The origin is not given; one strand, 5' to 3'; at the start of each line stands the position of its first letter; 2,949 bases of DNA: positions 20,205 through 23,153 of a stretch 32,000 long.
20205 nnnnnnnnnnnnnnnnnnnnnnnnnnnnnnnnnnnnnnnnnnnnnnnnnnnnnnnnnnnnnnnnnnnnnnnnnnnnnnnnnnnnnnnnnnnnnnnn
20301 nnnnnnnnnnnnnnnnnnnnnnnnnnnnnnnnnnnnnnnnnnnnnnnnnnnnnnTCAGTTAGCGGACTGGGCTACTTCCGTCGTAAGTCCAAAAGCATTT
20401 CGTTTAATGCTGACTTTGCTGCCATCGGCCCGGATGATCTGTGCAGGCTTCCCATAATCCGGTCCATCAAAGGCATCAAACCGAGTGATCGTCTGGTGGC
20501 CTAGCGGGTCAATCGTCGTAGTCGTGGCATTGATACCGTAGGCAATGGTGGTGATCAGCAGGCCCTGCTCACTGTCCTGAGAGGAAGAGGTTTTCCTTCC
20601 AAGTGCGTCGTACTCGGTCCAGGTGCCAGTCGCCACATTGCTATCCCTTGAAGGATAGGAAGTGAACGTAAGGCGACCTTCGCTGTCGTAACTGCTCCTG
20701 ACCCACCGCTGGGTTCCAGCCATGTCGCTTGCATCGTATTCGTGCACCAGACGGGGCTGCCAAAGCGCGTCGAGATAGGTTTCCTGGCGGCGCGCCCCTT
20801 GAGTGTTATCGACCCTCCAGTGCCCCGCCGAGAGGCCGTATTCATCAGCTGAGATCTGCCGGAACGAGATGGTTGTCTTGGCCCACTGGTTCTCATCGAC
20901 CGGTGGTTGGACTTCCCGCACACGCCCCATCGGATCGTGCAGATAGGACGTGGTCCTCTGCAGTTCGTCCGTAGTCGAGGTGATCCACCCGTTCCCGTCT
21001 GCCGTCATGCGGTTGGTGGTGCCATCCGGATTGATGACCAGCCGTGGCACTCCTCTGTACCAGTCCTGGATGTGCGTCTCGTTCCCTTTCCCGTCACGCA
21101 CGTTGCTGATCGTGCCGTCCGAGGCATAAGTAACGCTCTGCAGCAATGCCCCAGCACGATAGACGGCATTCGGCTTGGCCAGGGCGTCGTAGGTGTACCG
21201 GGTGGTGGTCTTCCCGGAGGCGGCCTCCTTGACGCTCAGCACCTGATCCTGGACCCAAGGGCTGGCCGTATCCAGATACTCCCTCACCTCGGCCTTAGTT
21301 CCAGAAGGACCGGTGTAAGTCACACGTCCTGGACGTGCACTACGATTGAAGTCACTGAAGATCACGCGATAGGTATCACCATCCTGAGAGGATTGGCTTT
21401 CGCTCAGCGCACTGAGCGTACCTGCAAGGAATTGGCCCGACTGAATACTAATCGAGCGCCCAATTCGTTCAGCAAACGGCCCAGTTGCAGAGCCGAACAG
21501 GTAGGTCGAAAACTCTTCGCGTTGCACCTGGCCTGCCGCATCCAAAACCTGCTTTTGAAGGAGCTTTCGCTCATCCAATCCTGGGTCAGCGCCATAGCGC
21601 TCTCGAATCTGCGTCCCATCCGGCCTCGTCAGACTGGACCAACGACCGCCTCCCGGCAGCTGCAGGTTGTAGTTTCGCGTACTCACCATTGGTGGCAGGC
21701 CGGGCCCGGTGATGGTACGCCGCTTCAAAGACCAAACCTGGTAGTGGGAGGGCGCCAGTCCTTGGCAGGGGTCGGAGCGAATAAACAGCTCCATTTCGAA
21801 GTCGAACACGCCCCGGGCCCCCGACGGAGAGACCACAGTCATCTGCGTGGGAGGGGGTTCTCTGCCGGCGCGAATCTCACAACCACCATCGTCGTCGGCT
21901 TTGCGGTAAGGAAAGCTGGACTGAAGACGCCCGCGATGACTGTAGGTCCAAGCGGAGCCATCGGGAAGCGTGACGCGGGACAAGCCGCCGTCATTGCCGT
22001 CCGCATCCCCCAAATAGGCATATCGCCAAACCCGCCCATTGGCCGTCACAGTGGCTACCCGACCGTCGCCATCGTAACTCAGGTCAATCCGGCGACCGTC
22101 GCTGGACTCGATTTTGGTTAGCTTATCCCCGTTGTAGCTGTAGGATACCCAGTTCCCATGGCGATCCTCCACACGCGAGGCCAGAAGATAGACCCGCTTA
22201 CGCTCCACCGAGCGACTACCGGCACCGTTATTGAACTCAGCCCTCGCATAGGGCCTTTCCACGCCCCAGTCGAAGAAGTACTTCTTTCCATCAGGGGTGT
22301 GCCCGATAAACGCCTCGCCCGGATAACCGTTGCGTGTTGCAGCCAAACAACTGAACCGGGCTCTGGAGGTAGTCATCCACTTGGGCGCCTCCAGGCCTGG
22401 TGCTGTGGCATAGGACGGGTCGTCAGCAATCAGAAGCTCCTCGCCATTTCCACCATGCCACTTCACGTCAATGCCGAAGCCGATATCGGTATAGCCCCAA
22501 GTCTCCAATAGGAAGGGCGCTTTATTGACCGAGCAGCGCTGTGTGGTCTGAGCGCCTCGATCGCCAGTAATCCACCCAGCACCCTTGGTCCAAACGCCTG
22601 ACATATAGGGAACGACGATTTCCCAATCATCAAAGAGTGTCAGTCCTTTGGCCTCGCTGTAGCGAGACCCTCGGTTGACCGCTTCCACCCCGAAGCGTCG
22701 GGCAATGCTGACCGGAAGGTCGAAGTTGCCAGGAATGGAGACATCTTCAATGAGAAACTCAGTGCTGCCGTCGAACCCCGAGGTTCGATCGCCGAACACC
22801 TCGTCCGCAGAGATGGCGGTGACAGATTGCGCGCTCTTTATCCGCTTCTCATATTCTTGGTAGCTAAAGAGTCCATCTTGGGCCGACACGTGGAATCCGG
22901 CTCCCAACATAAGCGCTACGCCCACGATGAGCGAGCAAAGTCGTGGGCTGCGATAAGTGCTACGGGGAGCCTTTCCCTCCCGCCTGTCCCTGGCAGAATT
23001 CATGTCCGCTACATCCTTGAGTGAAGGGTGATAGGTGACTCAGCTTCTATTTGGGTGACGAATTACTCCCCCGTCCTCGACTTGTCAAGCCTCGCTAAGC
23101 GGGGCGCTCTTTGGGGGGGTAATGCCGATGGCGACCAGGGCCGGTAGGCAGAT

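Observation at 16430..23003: Two-gene, Sec-signal RHS system: an 882-aa YD-repeat protein and a 1303-aa RHS toxin, with no T6SS or other secretion-system genes recognised in the window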

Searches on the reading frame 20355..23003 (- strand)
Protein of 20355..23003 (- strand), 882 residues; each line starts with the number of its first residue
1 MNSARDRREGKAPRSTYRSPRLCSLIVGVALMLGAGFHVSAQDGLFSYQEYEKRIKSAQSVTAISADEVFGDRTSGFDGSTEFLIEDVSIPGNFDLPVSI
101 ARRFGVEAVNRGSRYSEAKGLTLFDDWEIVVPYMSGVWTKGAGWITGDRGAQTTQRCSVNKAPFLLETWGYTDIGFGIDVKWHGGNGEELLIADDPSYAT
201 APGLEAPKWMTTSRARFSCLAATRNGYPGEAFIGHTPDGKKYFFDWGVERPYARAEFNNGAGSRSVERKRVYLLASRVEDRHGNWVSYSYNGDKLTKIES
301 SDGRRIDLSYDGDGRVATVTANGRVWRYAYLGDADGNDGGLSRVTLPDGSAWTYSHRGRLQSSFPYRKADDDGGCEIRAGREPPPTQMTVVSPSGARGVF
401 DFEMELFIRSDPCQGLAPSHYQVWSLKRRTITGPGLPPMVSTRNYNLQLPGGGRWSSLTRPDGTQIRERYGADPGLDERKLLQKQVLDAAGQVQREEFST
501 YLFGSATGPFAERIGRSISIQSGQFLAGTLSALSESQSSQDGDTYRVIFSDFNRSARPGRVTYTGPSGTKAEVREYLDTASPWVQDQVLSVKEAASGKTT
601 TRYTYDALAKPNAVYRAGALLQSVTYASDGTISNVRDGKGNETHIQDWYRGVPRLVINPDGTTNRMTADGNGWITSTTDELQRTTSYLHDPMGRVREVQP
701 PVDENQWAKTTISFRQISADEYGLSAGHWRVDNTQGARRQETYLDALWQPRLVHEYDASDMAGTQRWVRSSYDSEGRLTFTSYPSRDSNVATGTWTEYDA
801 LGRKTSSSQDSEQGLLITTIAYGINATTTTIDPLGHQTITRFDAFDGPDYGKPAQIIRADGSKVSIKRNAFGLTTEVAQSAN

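Call 6: search_protein_families(library=pfam, proteins=[window:20355-23003:-], max_evalue=0.1)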
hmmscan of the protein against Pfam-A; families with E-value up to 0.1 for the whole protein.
window:20355-23003:- (882 aa): 2 families
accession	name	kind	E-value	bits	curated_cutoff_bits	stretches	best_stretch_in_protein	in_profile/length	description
PF05593.20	RHS_repeat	-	1.1e-12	48.4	22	3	669-697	2-30/38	RHS Repeat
PF25023.1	TEN_YD-shell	-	0.018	13.5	50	0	616-679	35-98/909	Teneurin YD-shell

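Call 7: search_protein_families(library=ncbifam, proteins=[window:20355-23003:-], max_evalue=0.1)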
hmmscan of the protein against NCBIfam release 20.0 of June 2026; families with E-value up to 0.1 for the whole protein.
window:20355-23003:- (882 aa): 2 families
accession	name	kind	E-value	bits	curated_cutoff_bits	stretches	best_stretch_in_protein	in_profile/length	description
NF041261.1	RHS_core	equivalog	1.5e-08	33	2000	1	586-811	545-765/1261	RHS element core protein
TIGR01643.1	YD_repeat_2x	repeat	1.3e-05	25.5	15.8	0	293-328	5-41/42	YD repeat-containing protein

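Call 10: search_solved_structures(query=window:20355-23003:-, max_evalue=1)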
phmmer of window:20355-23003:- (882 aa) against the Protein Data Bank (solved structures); distinct sequences matched with E-value up to 1: 12.
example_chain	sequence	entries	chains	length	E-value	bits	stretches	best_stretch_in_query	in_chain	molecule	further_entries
6ske_A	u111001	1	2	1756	0.0017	19.6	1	611-676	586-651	Teneurin-2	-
6ska_A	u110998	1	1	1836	0.0021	19.4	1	612-675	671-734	Teneurin-2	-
6fb3_A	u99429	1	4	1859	0.0022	19.3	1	612-675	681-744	Teneurin-2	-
6vhh_A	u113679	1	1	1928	0.014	16.6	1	607-676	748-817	Teneurin-2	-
6cmx_A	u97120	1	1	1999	0.015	16.6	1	607-676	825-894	Teneurin-2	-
7bam_A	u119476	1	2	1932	0.017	16.4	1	616-681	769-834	Teneurin-4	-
7ban_A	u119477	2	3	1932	0.017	16.4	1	616-681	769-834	Teneurin-4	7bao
9g41_A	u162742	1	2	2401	0.02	16.1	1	607-677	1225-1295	Teneurin transmembrane protein 2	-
9g2h_A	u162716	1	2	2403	0.02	16.1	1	607-677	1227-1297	Teneurin transmembrane protein 2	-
9g42_A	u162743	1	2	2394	0.02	16.1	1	607-677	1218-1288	Teneurin transmembrane protein 2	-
9g2f_A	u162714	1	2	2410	0.021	16.1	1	607-677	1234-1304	Teneurin transmembrane protein 2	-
6fay_A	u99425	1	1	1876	0.87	10.7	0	617-680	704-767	Odz3 protein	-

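Call 12: find_homologous_proteins(query=window:20355-23003:-, max_evalue=0.00001)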
Query window:20355-23003:- (882 aa): 70 proteins with E <= 0.00001 among 8000 candidates.
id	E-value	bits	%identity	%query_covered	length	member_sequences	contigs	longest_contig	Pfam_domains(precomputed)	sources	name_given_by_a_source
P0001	0.0e+0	2032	100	100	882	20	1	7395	PF05593.20,PF25023.2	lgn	-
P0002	0.0e+0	1804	88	100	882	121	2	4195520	PF05593.20,PF25023.2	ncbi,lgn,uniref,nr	ncbi:sugar-binding protein [Stenotrophomonas lactitubi]|uniref:RHS repeat domain-containing protein 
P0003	0.0e+0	1733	85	100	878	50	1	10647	PF05593.20,PF25023.2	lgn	-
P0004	0.0e+0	1621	79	100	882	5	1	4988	PF05593.20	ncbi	ncbi:MAG: hypothetical protein ACN6OD_02525 [Alcaligenes sp.]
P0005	0.0e+0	1575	76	100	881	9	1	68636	PF05593.20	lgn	-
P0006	0.0e+0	1535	74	100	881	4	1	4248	PF05593.20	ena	-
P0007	0.0e+0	1529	85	88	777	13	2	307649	PF05593.20,PF25023.2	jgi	-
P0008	0.0e+0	1427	70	100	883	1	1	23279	PF05593.20,PF25023.2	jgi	jgi:YD repeat-containing protein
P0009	0.0e+0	1407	69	100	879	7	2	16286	PF05593.20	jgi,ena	-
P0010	0.0e+0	1377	67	100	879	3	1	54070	PF05593.20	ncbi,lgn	ncbi:TPA: sugar-binding protein [Stenotrophomonas maltophilia]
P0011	0.0e+0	1363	67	98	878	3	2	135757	PF05593.20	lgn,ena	-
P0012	0.0e+0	1290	72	49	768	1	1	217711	PF05593.20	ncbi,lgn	-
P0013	0.0e+0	1263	63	99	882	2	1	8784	PF05593.20,PF25023.2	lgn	-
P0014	0.0e+0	1256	64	96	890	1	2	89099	PF05593.20,PF25023.2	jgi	jgi:YD repeat-containing protein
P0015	0.0e+0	1239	63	95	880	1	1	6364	PF05593.20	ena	-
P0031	3.0e-114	401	35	97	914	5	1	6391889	PF05593.20,PF25023.2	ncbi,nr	ncbi:RHS Repeat family protein [Lysobacter capsici]|nr:RHS Repeat family protein [Lysobacter capsici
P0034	4.8e-97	344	31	98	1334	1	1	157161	PF05593.20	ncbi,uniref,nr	ncbi:RHS repeat domain-containing protein [Undibacterium flavidum]|uniref:RHS repeat protein n=1 Tax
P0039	1.6e-94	336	31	95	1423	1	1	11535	PF05593.20,PF25023.2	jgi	jgi:hypothetical protein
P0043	5.4e-84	301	29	98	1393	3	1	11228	PF05593.20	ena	-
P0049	9.1e-62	227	26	94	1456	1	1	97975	PF05593.20,PF25023.2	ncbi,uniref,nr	ncbi:RHS repeat domain-containing protein [Aliikangiella sp. G2MR2-5]|uniref:RHS repeat domain-conta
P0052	2.7e-56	209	31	70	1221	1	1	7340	PF05593.20,PF25023.2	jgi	jgi:RHS repeat-associated protein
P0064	5.8e-22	96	24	92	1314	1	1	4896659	PF05593.20,PF25023.2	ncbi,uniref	ncbi:RHS repeat protein [Pseudomonas sp. YJ42]|uniref:RHS repeat protein n=1 Tax=Pseudomonas sp. YJ4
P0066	5.1e-11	60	23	91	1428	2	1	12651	PF05593.20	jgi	jgi:RHS repeat-associated protein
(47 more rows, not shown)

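Call 13: find_encoding_contigs(protein=P0002, flank=10000, max_places=3)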
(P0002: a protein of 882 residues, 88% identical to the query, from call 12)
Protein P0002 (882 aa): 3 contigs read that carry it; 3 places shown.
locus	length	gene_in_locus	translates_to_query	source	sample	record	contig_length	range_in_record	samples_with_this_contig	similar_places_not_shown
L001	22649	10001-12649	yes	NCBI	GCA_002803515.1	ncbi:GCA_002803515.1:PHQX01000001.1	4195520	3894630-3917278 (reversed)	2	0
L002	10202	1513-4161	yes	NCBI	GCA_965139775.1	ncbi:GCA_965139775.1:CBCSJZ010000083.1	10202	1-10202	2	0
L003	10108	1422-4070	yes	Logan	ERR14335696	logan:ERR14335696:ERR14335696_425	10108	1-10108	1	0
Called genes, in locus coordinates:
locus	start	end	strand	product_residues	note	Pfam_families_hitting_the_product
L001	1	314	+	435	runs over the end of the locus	-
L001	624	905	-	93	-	-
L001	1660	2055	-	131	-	-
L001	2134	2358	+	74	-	PF13560:HTH_31, PF01381:HTH_3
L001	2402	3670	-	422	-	PF00589:Phage_integrase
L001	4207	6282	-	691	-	-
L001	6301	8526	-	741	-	-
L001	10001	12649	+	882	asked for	PF25023:TEN_YD-shell (faint), PF05593:RHS_repeat (faint)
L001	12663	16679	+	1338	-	PF05593:RHS_repeat (faint), PF16158:N_BRCA1_IG (faint), PF25023:TEN_YD-shell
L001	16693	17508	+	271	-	-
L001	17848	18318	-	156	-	-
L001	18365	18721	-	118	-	-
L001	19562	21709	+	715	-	-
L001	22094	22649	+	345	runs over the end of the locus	PF00962:A_deaminase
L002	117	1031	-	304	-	PF13541:ChlI, PF01078:Mg_chelatase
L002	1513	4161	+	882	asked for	PF25023:TEN_YD-shell (faint), PF05593:RHS_repeat (faint)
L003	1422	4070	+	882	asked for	PF25023:TEN_YD-shell (faint), PF05593:RHS_repeat (faint)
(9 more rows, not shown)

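Call 14: find_encoding_contigs(protein=P0031, flank=10000, max_places=2)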
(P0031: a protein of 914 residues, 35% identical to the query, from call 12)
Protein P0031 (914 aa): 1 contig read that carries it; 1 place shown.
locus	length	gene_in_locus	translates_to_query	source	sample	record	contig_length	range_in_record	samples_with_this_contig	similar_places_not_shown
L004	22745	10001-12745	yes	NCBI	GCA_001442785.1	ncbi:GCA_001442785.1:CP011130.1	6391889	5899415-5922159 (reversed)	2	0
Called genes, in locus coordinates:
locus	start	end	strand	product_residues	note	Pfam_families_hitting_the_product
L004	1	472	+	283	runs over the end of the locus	PF13276:HTH_21, PF00665:rve, PF13683:rve_3, PF13333:rve_2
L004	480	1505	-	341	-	PF06181:Urate_ox_N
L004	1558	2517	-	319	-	PF00355:Rieske, PF19112:VanA_C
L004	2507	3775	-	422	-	PF06181:Urate_ox_N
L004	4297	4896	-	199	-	-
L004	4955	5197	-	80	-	PF07411:DUF1508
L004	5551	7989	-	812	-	PF01209:Ubie_methyltran, PF05148:Methyltransf_8 (faint), PF13489:Methyltransf_23, PF08241:Methyltransf_11, PF08242:Methyltransf_12, PF13649:Methyltransf_25, PF13847:Methyltransf_31, PF00266:Aminotran_5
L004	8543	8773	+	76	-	-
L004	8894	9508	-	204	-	PF00072:Response_reg, PF00196:GerE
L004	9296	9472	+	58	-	-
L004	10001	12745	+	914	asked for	PF25023:TEN_YD-shell (faint), PF05593:RHS_repeat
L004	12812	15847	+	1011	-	PF05593:RHS_repeat (faint), PF17957:Big_7, PF25023:TEN_YD-shell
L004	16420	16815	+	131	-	-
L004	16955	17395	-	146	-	-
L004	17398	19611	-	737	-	-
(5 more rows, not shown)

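Call 17: search_protein_families(library=ncbifam, proteins=[P0034, P0039, P0043, P0049, P0066, P0064, P0052], max_evalue=0.001)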
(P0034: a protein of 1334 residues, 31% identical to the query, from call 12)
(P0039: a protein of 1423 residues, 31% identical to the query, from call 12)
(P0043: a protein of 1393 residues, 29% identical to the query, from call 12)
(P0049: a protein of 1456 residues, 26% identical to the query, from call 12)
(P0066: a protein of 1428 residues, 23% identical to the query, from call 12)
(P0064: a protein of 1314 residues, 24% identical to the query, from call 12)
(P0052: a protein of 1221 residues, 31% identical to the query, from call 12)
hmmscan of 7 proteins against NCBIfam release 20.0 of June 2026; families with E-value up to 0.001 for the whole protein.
P0034 (1334 aa): 1 family
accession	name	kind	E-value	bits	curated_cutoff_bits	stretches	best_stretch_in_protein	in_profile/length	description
TIGR01643.1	YD_repeat_2x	repeat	1.1e-08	35.2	15.8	1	715-747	2-34/42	YD repeat-containing protein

P0039 (1423 aa): 1 family
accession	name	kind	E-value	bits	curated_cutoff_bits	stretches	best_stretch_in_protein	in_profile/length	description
TIGR01643.1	YD_repeat_2x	repeat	8.2e-06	26.1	15.8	0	1266-1290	11-36/42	YD repeat-containing protein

P0043 (1393 aa): 2 families
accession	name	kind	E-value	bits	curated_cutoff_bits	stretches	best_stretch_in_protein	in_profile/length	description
TIGR01643.1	YD_repeat_2x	repeat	9.6e-12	44.9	15.8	1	782-816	2-36/42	YD repeat-containing protein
NF041261.1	RHS_core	equivalog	2.6e-08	32.2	2000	0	1213-1313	623-717/1261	RHS element core protein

P0049 (1456 aa): 1 family
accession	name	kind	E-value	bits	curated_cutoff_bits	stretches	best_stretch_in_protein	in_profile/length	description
TIGR01643.1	YD_repeat_2x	repeat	2.2e-13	50.1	15.8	0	268-292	1-26/42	YD repeat-containing protein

P0066 (1428 aa): 3 families
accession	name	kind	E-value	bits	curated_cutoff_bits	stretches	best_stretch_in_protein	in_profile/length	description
TIGR03696.1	Rhs_assc_core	domain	7e-21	74.5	32.5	1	1184-1263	1-76/76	RHS repeat-associated core domain-containing protein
TIGR01643.1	YD_repeat_2x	repeat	9.8e-20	70.2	15.8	0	579-610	3-34/42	YD repeat-containing protein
NF041261.1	RHS_core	equivalog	2.4e-12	45.5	2000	2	705-884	589-760/1261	RHS element core protein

P0064 (1314 aa): 3 families
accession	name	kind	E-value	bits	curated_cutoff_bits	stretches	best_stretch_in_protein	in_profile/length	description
NF041261.1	RHS_core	equivalog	3e-21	75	2000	1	526-916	336-734/1261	RHS element core protein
TIGR01643.1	YD_repeat_2x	repeat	2.9e-17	62.4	15.8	0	630-659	7-36/42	YD repeat-containing protein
NF047639.1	throspo3_MtsD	equivalog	1.9e-12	46.1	800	2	1229-1293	459-523/651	cell-cell cohesion protein MtsD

P0052 (1221 aa): 3 families
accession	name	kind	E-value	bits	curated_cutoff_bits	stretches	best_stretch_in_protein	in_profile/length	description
TIGR03696.1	Rhs_assc_core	domain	1.1e-21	77.1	32.5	1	1059-1136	1-75/76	RHS repeat-associated core domain-containing protein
TIGR01643.1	YD_repeat_2x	repeat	2.2e-14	53.3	15.8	1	418-457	2-41/42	YD repeat-containing protein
NF041261.1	RHS_core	equivalog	7.1e-09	34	2000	1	1036-1135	1161-1259/1261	RHS element core protein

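Call 28: find_related_loci(query=A1, collection=genome_contigs, flank=8000)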
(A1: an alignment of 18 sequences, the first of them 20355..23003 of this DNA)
Query A1 (882 aa) in genome_contigs; peptide patterns used: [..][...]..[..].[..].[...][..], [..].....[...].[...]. (x = any residue, [..] = any of these).
357 stretches matched a pattern; 326 encode a relative of the query (tblastn E <= 1e-3); the best 80 are kept; 80 distinct loci.
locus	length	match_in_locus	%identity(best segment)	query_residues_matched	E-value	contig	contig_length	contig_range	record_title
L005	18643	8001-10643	76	1-882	0e+0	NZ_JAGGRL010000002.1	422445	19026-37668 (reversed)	Stenotrophomonas sp. ISL-67 ISL67_3, whole genome shotgun sequence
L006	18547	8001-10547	65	38-882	0e+0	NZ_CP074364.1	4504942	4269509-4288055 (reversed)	Xanthomonas translucens pv. cerealis strain CFBP 2541 chromosome, complete genome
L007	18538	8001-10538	61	42-882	0e+0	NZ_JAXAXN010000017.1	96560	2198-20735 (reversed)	Stenotrophomonas maltophilia strain FR015 NODE_17_length_96560_cov_85.297384, whole genome shotgun sequence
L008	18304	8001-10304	72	1-882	0e+0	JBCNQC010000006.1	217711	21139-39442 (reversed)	MAG: Stenotrophomonas sp. isolate SMAGNO169 Contig6, whole genome shotgun sequence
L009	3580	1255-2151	99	584-882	0e+0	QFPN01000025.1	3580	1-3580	MAG: Ancylobacter novellus isolate S2_005_003_R2_43 S2_005_003_R2_scaffold_23092, whole genome shotgun sequence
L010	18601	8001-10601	36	9-879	5e-155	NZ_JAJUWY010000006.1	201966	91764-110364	Lysobacter sp. GX 14042 6, whole genome shotgun sequence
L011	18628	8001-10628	37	25-877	3e-155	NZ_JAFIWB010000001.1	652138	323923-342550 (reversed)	Xanthomonas bonasiae strain FX4 NODE_1_length_652138_cov_49.689779, whole genome shotgun sequence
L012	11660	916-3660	34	26-880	8e-144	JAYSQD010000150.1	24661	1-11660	MAG: Arenimonas sp. isolate GFS_11667 GFS_11667_149, whole genome shotgun sequence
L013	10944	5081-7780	36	32-880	5e-142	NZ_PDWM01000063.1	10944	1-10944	Pseudoxanthomonas koreensis strain KCTC 12208 NODE_63_length_10944_cov_20.7105, whole genome shotgun sequence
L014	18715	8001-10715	34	18-877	9e-140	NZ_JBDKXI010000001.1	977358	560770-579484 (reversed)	Pseudoxanthomonas sp. CCNWLY206-1 scaffold1, whole genome shotgun sequence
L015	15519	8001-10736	34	30-872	2e-136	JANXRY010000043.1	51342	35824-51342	MAG: Gammaproteobacteria bacterium isolate 336R_metabat_388_sub 336R_k141_2693579, whole genome shotgun sequence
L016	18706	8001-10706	34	21-872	1e-135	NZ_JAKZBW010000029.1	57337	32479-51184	Pseudoxanthomonas sp. LH2527 NODE_29_length_57337_cov_17.050708, whole genome shotgun sequence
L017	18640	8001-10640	35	25-879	1e-135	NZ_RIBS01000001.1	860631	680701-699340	Montanilutibacter psychrotolerans strain ZS60 contig1, whole genome shotgun sequence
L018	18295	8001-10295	37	30-786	1e-134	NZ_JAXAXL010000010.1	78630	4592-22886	Stenotrophomonas maltophilia strain FR026 NODE_10_length_78630_cov_23.987210, whole genome shotgun sequence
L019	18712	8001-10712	35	21-873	4e-132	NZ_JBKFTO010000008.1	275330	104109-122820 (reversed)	Pseudomonas sp. 18175 Scaffold8, whole genome shotgun sequence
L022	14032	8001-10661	35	42-875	3e-130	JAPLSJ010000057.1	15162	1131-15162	MAG: Arenimonas sp. isolate LacPavin_0920_WC90_MAG_70_12 LacPavin_0920_WC90_scaffold_368067, whole genome shotgun sequen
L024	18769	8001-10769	34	26-879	4e-127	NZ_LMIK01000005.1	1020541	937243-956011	Lysobacter sp. Root76 contig_3, whole genome shotgun sequence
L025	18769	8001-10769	32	23-872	5e-127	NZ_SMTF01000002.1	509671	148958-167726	Luteimonas aestuarii strain B9 Scaffold2_1, whole genome shotgun sequence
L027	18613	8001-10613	35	48-879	1e-125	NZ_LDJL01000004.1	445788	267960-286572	Pseudoxanthomonas dokdonensis strain DSM 21858 contig_4, whole genome shotgun sequence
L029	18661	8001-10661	34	21-872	3e-124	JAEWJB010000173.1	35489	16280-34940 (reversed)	MAG: Proteobacteria bacterium isolate OH_PBrB_135 k127_71425, whole genome shotgun sequence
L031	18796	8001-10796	32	5-879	2e-122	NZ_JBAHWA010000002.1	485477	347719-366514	Lysobacter sp. CCNWLW3 scaffold2, whole genome shotgun sequence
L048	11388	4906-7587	32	37-879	3e-116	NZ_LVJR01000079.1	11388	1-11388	Rhodanobacter sp. FW104-R8 contig58, whole genome shotgun sequence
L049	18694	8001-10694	31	21-880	9e-116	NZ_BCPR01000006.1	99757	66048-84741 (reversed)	Dyella sp. EPa41, whole genome shotgun sequence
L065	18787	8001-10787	31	10-881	5e-107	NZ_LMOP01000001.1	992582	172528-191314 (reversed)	Xanthomonas sp. Leaf148 contig_1, whole genome shotgun sequence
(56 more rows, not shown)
